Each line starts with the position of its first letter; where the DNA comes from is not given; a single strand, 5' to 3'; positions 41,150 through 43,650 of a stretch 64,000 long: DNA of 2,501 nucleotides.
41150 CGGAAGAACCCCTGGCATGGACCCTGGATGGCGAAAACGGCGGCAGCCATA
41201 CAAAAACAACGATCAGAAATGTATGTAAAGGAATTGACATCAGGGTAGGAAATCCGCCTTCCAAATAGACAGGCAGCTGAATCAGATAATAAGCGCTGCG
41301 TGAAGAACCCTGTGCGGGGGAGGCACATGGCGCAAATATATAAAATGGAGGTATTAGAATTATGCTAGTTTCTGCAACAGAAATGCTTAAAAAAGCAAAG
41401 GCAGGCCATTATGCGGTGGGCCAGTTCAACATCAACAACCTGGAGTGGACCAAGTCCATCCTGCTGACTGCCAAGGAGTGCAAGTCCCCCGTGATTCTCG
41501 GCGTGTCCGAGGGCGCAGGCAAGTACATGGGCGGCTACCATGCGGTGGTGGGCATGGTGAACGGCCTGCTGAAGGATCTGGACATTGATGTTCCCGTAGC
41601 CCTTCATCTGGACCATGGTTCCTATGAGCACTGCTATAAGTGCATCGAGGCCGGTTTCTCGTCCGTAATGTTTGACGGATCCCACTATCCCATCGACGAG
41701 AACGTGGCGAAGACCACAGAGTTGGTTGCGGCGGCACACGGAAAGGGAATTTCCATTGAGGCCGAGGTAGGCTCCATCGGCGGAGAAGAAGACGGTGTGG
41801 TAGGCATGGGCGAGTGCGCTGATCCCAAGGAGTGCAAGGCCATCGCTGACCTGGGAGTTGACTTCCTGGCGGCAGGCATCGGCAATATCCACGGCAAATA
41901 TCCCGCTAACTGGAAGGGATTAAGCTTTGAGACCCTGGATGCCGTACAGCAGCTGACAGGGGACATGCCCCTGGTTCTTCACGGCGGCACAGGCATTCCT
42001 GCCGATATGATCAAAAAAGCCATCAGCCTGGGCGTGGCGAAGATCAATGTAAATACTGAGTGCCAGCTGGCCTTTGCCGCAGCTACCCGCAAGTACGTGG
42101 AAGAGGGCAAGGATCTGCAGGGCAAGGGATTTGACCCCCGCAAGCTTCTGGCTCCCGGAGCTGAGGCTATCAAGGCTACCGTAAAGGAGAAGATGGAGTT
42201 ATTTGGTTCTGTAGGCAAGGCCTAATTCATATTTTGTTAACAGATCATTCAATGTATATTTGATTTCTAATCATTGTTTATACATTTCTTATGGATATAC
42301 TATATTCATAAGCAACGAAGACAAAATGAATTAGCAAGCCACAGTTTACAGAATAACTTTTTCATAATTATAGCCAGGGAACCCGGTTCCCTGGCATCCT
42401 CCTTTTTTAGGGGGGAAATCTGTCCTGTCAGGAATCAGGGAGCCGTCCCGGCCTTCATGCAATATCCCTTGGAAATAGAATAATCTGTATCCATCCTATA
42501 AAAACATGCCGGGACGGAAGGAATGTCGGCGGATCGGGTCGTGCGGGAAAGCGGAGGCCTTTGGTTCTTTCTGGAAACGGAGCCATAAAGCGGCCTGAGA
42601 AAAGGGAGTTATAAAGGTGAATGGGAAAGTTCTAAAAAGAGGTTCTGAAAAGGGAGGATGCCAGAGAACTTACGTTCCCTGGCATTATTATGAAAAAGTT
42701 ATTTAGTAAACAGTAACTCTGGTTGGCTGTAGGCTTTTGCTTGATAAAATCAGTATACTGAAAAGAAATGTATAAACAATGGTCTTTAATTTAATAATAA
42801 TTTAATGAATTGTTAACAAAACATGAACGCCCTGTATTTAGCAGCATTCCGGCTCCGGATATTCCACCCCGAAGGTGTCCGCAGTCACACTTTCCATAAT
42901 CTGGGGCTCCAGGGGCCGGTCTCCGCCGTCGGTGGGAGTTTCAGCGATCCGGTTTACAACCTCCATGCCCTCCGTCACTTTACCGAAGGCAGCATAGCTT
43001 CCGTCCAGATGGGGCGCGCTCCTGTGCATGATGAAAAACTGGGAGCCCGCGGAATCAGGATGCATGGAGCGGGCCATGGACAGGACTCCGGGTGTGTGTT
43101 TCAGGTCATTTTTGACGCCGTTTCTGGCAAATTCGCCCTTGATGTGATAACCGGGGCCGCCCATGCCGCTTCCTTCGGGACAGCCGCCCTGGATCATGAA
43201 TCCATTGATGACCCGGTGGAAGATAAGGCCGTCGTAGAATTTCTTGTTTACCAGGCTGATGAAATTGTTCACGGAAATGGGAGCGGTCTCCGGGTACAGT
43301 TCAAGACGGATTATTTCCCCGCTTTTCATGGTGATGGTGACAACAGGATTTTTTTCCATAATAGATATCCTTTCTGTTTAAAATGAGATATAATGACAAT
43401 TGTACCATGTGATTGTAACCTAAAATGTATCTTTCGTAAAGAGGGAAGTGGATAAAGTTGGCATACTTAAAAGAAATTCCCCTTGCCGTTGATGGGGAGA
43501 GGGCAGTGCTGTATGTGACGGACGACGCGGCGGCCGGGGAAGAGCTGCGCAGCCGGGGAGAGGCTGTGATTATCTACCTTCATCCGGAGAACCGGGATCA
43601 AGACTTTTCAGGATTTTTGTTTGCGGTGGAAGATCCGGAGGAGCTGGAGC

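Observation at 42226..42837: The fba/ppiB spacer is built from two convergent, paralogous promoter-to-hairpin units (candidate sRNA gene pair)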

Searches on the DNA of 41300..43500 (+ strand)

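Call 4: search_rna_families(source=window, start=41300, end=43500, threshold=evalue, max_evalue=10, show_alignments=3)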
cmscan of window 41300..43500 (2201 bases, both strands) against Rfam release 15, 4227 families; matches with E-value up to 10: 2.
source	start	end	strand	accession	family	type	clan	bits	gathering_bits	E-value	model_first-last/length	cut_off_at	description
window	42788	42847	-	RF02108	DLEU2_4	Gene; lncRNA;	-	20.8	40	0.31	1-58/58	no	Deleted in lymphocytic leukemia 2 conserved region 4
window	42208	42295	+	RF01494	rliD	Gene; antisense;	-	13.4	50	1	109-199/327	no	Listeria sRNA rliD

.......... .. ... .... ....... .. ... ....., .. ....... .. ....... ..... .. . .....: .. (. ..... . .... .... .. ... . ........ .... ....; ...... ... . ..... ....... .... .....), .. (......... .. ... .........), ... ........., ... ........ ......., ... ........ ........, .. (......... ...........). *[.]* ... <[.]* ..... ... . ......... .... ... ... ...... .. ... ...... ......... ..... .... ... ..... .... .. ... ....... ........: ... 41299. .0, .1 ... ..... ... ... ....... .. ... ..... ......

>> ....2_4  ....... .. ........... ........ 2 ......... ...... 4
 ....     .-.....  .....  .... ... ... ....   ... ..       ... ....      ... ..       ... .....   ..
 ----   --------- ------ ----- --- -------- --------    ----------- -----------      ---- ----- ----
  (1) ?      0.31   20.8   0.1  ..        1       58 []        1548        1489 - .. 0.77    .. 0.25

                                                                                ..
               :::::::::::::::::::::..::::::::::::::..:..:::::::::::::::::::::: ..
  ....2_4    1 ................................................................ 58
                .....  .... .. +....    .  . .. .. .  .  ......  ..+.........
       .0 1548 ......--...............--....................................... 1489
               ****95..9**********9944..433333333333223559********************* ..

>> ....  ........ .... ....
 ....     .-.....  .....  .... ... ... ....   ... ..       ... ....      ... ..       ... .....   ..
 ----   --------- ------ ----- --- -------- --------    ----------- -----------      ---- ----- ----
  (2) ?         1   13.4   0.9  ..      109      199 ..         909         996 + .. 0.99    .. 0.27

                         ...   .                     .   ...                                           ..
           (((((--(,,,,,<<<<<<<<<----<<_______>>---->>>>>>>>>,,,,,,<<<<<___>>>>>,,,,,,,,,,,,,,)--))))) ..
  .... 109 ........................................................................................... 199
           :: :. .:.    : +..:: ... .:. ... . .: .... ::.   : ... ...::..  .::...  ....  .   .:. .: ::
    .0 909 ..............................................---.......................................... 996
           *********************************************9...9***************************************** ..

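Call 46: search_rna_families(sources=[L012, L014, L017, L062, L069, L020, L138], threshold=evalue, max_evalue=5)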
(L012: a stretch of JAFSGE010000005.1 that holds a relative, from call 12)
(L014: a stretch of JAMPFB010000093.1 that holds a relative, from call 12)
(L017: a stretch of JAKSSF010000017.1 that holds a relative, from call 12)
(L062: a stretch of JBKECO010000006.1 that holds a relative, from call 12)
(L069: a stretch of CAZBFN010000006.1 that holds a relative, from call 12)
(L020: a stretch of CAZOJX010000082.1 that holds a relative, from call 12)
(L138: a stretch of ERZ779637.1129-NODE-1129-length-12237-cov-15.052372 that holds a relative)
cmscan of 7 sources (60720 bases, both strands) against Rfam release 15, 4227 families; matches with E-value up to 5: 10.
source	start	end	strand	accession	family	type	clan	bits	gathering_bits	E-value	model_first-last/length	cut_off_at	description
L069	4868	4917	+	RF00506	Thr_leader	Cis-reg; leader;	-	32.1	55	0.041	1-118/118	no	Threonine operon leader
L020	7005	7122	+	RF00166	PrrB_RsmZ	Gene; sRNA;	CL00106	25.3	44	0.078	1-133/133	no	PrrB/RsmZ RNA family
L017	4861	4931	+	RF00506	Thr_leader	Cis-reg; leader;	-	24.1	55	3.1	1-118/118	no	Threonine operon leader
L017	6330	6398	-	RF01489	sbrA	Gene; sRNA;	-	23.8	45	1.6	1-71/71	no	Listeria sRNA sbrA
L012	8738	8787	+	RF01152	sR1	Gene; snRNA; snoRNA; CD-box;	-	21.8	45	0.24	1-57/57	no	Small nucleolar RNA sR1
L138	8559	8746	-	RF00459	MPMV_package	Cis-reg;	-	21.7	54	0.92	1-279/279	no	Mason-Pfizer monkey virus packaging signal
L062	4283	4330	-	RF01304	sR5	Gene; snRNA; snoRNA; CD-box;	-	20.7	40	1.6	1-53/53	no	Small nucleolar RNA sR5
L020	7093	7200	-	RF02634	EF3314_EF3315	Gene; sRNA;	-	20.3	100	2.4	1-141/141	no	Enterococcus sRNA EF3314_EF3315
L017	4897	4964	-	RF02901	AaHKsRNA41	Gene; sRNA;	-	20.1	97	2.5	1-187/187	no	Aggregatibacter sRNA 41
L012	4836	4955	+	RF00023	tmRNA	Gene;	CL00001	11.3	47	2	56-185/374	no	transfer-messenger RNA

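Call 60: search_dna_similar(query=window:42226-42837:+, collection=plasmids, mode=distant, max_rows=10)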
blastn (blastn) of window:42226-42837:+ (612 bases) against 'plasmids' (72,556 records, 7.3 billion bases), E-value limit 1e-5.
No match.

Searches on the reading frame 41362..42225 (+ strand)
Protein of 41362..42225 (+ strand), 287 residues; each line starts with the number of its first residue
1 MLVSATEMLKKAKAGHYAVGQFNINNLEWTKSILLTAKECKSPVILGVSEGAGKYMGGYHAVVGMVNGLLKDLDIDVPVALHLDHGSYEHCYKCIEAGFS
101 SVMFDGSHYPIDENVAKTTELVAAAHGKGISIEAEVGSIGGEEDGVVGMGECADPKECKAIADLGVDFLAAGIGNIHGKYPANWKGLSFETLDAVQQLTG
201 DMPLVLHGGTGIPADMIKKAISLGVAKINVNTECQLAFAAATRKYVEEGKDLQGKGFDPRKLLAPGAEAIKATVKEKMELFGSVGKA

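Call 10: find_encoding_contigs(protein=window:41362-42225:+, flank=3000, max_places=10)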
Protein window:41362-42225:+ (287 aa): 18 contigs read that carry it; 2 places shown.
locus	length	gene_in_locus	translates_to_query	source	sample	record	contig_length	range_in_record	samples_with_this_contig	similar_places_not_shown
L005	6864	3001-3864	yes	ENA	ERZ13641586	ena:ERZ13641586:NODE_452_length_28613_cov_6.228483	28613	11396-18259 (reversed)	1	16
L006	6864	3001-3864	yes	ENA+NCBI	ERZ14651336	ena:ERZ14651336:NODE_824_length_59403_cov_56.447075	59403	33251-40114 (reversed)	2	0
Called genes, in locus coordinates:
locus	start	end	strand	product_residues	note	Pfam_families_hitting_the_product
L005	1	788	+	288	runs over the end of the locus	PF03668:RapZ-like_N, PF22740:PapZ_C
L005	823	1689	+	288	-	PF10298:WhiA_N, PF14527:LAGLIDADG_WhiA, PF14528:LAGLIDADG_3 (weak), PF02650:HTH_WhiA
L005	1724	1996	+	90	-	PF00381:PTS-HPr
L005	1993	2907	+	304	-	PF00781:DAGK_cat, PF19279:YegS_C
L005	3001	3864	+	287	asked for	PF01116:F_bP_aldolase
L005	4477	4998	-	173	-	PF00160:Pro_isomerase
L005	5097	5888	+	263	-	PF13302:Acetyltransf_3, PF00583:Acetyltransf_1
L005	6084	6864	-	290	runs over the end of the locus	PF01145:Band_7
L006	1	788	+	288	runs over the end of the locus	PF03668:RapZ-like_N, PF22740:PapZ_C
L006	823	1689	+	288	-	PF10298:WhiA_N, PF14527:LAGLIDADG_WhiA, PF14528:LAGLIDADG_3 (weak), PF02650:HTH_WhiA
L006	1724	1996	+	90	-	PF00381:PTS-HPr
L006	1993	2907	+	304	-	PF00781:DAGK_cat, PF19279:YegS_C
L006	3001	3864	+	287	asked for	PF01116:F_bP_aldolase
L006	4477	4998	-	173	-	PF00160:Pro_isomerase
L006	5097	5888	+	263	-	PF13302:Acetyltransf_3, PF00583:Acetyltransf_1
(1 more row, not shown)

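Call 12: find_related_loci(query=window:41362-42225:+, collection=genome_contigs, flank=4000)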
Query window:41362-42225:+ (287 aa) in genome_contigs; peptide patterns used: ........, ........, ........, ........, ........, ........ (x = any residue, [..] = any of these).
600 stretches matched a pattern (row limit reached: there are more); 595 encode a relative of the query (tblastn E <= 1e-3); the best 80 are kept; 80 distinct loci.
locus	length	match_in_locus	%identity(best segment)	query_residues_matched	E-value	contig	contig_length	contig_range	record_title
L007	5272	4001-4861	95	1-287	0e+0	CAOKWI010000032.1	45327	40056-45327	MAG TPA_asm: uncultured Lachnospiraceae bacterium isolate SRR15730538_bin.30_metawrap_v1.3_MAG genome assembly, contig:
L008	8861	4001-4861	95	1-287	0e+0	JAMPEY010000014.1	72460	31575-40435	MAG: Lachnoclostridium sp. isolate NALB_7861_22 Scaffold_#14__SCF_014___72460_bp, whole genome shotgun sequence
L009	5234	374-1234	91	1-287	2e-179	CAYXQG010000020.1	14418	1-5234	MAG TPA_asm: uncultured Acetatifactor sp. isolate SRP350583_co2_376 genome assembly, contig: NODE_6164_length_14418_cov_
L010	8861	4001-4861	91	1-287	9e-176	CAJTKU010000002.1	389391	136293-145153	MAG TPA_asm: uncultured Lachnospiraceae bacterium isolate MGBC100069 genome assembly, contig: MGBC100069.2, whole genome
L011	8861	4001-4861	90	1-287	3e-175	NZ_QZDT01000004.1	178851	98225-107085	Parablautia muri strain D42-62 Scaffold4_1, whole genome shotgun sequence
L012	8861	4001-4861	90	1-287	2e-175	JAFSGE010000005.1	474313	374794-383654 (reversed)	MAG: Lachnospiraceae bacterium isolate RGIG3113 Goat_Rectum-6__c56486, whole genome shotgun sequence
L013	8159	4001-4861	91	1-287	2e-175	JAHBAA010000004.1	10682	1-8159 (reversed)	MAG: Acetatifactor sp. isolate MB2.86 k101_601059, whole genome shotgun sequence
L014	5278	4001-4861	90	1-287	3e-176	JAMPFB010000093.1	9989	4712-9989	MAG: Robinsoniella sp. isolate NALB_7861_18 Scaffold_#93__SCF_093___9989_bp, whole genome shotgun sequence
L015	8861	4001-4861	90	1-287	1e-174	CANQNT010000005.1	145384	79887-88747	MAG: uncultured Acetatifactor sp. isolate Lapin-012__bin4 genome assembly, contig: Lapin-012__NODE_162_length_145384_cov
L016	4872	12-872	89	1-287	9e-176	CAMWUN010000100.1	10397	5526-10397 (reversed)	MAG TPA_asm: uncultured bacterium isolate SRR14411328_bin.13_metawrap_v1.3_MAG genome assembly, contig: NODE.2116_length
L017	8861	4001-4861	87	1-287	1e-172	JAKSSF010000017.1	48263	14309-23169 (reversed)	MAG: Lachnospiraceae bacterium isolate Horse_feces274 MAG274_17, whole genome shotgun sequence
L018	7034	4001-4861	88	1-287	1e-171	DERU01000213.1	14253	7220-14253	MAG TPA_asm: Lachnospiraceae bacterium UBA3332 UBA3332_contig_15836, whole genome shotgun sequence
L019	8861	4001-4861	89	1-287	1e-171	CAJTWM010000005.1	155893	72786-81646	MAG TPA_asm: uncultured Lachnospiraceae bacterium isolate MGBC114950 genome assembly, contig: MGBC114950.5, whole genome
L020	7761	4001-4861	87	1-287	1e-171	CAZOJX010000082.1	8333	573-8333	MAG TPA_asm: uncultured Lachnoclostridium sp. isolate SRP350583_co2_442 genome assembly, contig: NODE_13033_length_8333_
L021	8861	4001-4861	89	1-287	3e-171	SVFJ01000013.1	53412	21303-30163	MAG: Lachnospiraceae bacterium isolate SIG329 NODE_14401_length_53412_cov_1.788571, whole genome shotgun sequence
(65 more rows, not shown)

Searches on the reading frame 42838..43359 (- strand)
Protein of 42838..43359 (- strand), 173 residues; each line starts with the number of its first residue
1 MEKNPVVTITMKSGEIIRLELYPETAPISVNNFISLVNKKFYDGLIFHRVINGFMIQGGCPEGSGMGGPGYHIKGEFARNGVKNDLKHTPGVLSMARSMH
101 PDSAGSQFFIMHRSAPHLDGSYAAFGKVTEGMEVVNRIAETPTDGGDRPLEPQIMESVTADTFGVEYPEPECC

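Call 9: find_encoding_contigs(protein=window:42838-43359:-, flank=3000, max_places=10)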
Protein window:42838-43359:- (173 aa): 18 contigs read that carry it; 4 places shown.
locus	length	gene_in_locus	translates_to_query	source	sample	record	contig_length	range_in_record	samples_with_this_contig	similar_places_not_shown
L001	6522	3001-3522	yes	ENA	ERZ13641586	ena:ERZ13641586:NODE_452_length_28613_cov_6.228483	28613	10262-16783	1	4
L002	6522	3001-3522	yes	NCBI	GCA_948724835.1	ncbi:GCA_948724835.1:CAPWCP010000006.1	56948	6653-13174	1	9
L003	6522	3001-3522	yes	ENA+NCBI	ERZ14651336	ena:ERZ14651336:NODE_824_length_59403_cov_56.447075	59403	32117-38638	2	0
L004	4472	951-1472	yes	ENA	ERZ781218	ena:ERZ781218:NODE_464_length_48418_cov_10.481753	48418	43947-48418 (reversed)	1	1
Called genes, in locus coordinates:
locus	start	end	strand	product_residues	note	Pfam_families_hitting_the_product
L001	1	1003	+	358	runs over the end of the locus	PF01145:Band_7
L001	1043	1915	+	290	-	PF01145:Band_7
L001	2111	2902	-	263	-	PF13302:Acetyltransf_3, PF00583:Acetyltransf_1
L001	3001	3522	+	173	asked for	PF00160:Pro_isomerase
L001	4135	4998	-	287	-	PF01116:F_bP_aldolase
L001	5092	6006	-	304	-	PF00781:DAGK_cat, PF19279:YegS_C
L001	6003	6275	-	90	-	PF00381:PTS-HPr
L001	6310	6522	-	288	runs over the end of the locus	PF10298:WhiA_N, PF14527:LAGLIDADG_WhiA, PF14528:LAGLIDADG_3 (weak), PF02650:HTH_WhiA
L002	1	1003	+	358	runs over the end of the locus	PF01145:Band_7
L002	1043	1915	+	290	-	PF01145:Band_7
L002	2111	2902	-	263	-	PF13302:Acetyltransf_3, PF00583:Acetyltransf_1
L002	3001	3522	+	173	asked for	PF00160:Pro_isomerase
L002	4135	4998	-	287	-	PF01116:F_bP_aldolase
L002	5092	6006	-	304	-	PF00781:DAGK_cat, PF19279:YegS_C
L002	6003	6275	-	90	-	PF00381:PTS-HPr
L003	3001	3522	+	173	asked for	PF00160:Pro_isomerase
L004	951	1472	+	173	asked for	PF00160:Pro_isomerase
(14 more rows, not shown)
